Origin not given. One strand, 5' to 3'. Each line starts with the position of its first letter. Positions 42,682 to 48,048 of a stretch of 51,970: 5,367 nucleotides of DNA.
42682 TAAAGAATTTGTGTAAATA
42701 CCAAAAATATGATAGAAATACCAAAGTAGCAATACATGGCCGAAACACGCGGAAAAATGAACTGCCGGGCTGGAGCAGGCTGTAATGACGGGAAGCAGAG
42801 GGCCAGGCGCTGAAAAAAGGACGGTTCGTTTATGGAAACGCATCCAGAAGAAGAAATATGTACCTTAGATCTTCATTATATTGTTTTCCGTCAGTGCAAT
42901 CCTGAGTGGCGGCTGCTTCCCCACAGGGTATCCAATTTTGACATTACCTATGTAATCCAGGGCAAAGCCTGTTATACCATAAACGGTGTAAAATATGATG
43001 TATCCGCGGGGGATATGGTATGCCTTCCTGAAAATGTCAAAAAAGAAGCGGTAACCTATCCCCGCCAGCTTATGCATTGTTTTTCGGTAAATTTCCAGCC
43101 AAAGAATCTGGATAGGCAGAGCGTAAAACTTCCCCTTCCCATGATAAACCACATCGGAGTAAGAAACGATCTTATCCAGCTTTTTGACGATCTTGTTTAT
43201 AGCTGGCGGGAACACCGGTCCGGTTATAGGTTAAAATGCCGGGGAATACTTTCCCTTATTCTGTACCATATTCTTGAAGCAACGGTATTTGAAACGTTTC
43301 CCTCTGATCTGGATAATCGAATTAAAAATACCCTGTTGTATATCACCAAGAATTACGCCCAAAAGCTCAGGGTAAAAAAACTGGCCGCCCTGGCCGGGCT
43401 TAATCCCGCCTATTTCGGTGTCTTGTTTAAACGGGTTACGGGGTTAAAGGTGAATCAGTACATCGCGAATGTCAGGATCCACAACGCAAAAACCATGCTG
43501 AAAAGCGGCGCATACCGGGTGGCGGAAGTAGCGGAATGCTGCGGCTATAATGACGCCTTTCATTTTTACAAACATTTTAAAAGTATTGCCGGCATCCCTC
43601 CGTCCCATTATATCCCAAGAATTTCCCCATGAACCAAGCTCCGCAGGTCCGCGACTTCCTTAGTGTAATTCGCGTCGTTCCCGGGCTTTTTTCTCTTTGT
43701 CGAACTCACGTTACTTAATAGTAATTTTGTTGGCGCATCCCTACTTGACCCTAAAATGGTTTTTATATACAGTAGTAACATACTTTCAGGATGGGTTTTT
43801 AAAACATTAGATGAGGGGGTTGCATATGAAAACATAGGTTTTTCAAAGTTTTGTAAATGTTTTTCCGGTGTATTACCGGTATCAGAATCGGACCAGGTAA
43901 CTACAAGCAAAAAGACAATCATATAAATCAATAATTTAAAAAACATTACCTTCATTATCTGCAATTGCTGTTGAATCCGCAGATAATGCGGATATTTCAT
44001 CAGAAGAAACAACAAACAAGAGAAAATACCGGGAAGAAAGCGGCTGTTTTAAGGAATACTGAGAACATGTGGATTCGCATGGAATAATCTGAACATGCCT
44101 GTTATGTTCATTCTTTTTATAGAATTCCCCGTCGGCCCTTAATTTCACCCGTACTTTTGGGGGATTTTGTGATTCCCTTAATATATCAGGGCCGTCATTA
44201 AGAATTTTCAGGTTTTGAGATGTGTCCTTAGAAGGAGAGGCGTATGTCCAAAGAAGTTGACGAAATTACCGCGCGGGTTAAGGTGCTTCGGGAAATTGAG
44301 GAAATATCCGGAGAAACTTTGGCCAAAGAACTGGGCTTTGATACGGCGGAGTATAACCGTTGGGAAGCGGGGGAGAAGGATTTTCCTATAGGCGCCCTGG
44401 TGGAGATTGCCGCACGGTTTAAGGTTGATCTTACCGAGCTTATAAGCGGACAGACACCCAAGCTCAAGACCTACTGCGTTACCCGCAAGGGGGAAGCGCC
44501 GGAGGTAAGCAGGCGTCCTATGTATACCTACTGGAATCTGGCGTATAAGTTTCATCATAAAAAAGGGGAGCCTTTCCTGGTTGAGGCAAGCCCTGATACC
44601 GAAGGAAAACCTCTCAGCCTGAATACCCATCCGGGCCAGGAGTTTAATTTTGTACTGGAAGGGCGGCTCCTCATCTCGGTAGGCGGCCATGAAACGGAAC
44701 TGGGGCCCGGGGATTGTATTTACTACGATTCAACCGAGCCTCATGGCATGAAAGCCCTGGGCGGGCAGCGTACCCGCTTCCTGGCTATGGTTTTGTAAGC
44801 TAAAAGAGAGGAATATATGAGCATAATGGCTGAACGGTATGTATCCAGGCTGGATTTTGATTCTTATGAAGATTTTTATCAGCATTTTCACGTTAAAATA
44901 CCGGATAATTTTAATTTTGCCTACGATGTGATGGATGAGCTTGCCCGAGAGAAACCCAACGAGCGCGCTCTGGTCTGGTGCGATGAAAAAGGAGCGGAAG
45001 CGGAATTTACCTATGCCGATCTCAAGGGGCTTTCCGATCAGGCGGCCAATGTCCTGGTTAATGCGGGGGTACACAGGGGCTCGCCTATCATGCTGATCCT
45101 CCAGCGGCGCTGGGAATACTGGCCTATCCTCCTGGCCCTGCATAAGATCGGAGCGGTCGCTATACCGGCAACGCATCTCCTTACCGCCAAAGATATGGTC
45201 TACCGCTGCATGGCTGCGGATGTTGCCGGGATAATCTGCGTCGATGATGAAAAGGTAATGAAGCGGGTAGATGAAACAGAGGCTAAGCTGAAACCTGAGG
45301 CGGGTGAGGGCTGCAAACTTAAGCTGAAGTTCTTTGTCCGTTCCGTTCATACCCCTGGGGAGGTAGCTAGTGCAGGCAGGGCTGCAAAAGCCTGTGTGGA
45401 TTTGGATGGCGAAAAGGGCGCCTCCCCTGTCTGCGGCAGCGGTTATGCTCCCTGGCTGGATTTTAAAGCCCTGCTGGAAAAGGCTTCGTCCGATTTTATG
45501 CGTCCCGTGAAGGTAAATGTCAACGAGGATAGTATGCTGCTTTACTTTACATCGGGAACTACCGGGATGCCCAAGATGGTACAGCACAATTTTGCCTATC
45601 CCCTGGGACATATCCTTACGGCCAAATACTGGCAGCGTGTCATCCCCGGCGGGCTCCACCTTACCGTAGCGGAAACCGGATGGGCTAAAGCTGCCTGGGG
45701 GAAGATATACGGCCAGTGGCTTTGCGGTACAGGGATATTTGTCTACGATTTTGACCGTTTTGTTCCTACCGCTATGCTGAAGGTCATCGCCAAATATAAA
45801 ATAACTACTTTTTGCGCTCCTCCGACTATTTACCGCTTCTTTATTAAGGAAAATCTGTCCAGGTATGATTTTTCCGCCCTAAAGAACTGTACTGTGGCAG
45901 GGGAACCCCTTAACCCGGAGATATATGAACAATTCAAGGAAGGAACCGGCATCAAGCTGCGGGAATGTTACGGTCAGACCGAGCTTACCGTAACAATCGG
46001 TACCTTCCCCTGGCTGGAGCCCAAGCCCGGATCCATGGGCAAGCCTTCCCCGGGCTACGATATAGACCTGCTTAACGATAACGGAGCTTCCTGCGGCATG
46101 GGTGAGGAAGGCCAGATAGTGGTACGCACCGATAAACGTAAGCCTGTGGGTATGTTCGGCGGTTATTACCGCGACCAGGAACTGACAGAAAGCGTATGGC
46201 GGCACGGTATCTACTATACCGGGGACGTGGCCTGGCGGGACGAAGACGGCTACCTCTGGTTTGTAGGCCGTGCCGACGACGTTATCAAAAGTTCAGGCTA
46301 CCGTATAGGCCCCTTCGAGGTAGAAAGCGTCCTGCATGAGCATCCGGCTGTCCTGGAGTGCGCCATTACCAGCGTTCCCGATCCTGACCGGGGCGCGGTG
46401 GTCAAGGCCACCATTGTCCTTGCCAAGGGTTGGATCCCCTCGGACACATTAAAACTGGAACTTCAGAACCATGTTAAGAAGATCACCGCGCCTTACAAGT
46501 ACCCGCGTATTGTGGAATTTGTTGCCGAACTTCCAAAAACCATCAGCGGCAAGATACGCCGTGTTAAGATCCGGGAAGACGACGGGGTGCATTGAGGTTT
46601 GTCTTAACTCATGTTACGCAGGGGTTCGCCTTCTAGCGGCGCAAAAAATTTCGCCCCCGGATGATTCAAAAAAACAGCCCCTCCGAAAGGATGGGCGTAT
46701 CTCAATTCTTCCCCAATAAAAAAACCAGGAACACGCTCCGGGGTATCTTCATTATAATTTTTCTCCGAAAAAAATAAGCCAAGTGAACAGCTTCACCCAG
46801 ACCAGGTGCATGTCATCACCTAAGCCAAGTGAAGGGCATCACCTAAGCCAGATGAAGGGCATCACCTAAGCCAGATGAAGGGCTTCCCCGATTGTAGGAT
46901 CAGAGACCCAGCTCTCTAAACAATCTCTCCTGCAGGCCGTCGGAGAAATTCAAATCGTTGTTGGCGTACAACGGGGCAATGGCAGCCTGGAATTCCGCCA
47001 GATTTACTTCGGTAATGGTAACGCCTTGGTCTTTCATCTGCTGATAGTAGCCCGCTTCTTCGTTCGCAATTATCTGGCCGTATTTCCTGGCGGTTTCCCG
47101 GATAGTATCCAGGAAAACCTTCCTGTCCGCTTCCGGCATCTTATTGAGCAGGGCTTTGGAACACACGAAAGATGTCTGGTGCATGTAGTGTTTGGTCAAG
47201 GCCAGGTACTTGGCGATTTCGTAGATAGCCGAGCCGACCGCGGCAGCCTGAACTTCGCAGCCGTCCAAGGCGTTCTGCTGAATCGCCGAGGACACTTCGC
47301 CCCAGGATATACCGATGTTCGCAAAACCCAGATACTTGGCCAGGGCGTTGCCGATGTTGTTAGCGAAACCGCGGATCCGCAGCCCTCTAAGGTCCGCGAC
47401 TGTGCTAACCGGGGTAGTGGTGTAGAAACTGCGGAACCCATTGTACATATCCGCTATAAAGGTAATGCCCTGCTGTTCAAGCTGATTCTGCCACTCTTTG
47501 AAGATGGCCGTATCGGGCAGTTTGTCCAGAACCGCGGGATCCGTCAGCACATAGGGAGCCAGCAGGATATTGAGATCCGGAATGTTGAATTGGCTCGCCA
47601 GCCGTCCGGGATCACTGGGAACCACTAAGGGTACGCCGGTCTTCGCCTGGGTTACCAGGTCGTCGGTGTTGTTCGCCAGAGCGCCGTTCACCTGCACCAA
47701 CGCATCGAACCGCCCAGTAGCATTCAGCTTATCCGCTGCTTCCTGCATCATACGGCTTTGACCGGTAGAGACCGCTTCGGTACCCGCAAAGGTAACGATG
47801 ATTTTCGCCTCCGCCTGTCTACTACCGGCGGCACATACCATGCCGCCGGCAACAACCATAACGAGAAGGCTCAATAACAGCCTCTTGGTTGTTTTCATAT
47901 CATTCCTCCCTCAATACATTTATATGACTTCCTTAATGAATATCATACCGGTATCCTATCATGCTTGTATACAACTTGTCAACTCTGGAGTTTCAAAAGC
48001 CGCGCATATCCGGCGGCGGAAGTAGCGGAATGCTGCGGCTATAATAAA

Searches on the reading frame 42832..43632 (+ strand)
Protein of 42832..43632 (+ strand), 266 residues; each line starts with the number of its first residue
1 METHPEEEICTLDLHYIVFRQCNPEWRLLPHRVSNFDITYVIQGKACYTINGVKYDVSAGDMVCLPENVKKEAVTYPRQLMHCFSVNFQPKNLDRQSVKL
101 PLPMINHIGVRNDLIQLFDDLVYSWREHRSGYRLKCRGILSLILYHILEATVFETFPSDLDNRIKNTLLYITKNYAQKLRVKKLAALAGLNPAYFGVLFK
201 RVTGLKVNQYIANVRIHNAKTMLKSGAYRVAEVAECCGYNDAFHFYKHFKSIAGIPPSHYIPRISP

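Call 45: search_protein_families(library=pfam, proteins=[window:42832-43632:+], max_evalue=0.01)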
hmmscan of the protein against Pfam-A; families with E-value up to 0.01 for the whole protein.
window:42832-43632:+ (266 aa): 4 families
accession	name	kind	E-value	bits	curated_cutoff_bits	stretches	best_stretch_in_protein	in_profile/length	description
PF12833.13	HTH_18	-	5.8e-19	68.6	33.6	1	184-260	1-77/80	Helix-turn-helix domain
PF00165.29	HTH_AraC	-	5.2e-15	55.6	26.6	2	173-211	3-41/42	Bacterial regulatory helix-turn-helix proteins, AraC family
PF02311.25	AraC_binding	-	5.3e-08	33.1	21.1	1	18-142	6-133/135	AraC-like ligand binding domain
PF07883.17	Cupin_2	-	2e-05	24.7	27.2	1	31-69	16-52/70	Cupin domain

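Call 100: find_encoding_contigs(protein=window:42832-43632:+, flank=3000, max_places=6)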
Protein window:42832-43632:+ (266 aa): no gene with exactly this product is on record in the collection.

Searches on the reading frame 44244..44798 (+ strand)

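Call 105: search_protein_families(library=pfam, proteins=[window:44244-44798:+], max_evalue=0.00001)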
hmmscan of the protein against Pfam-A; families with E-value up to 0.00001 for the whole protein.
window:44244-44798:+ (184 aa): 2 families
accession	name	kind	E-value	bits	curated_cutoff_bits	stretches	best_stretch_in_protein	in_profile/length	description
PF07883.17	Cupin_2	-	2.3e-15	56.5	27.2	1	126-182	13-69/70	Cupin domain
PF01381.28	HTH_3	-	8.1e-06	26.2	23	0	15-66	4-55/55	Helix-turn-helix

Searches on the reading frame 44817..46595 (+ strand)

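Call 105: search_protein_families(library=pfam, proteins=[window:44817-46595:+], max_evalue=0.00001)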
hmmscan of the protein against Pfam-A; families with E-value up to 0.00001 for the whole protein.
window:44817-46595:+ (592 aa): 2 families
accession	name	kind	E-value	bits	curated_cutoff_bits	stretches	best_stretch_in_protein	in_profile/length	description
PF00501.34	AMP-binding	-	1.3e-59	202.4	29.9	1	41-451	3-384/384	AMP-binding enzyme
PF13193.12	AMP-binding_C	-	2e-20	73.9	24.5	1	501-579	1-76/76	AMP-binding enzyme C-terminal domain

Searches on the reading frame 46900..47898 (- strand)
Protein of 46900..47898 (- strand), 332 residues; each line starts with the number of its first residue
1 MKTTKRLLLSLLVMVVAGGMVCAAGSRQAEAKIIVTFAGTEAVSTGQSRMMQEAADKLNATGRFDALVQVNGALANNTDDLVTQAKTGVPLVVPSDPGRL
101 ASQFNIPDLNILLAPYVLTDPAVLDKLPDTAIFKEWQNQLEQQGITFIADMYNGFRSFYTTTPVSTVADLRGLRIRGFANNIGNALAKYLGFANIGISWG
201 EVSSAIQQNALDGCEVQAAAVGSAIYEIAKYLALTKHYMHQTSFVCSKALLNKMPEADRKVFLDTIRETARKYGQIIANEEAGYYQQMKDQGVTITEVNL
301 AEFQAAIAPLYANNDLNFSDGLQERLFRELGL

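Call 105: search_protein_families(library=pfam, proteins=[window:46900-47898:-], max_evalue=0.00001)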
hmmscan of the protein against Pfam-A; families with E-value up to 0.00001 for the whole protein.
window:46900-47898:- (332 aa): 1 family
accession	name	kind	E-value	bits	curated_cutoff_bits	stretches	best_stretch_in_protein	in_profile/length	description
PF03480.18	DctP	-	1.8e-43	149.3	23.4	1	62-313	28-281/286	Bacterial extracellular solute-binding protein, family 7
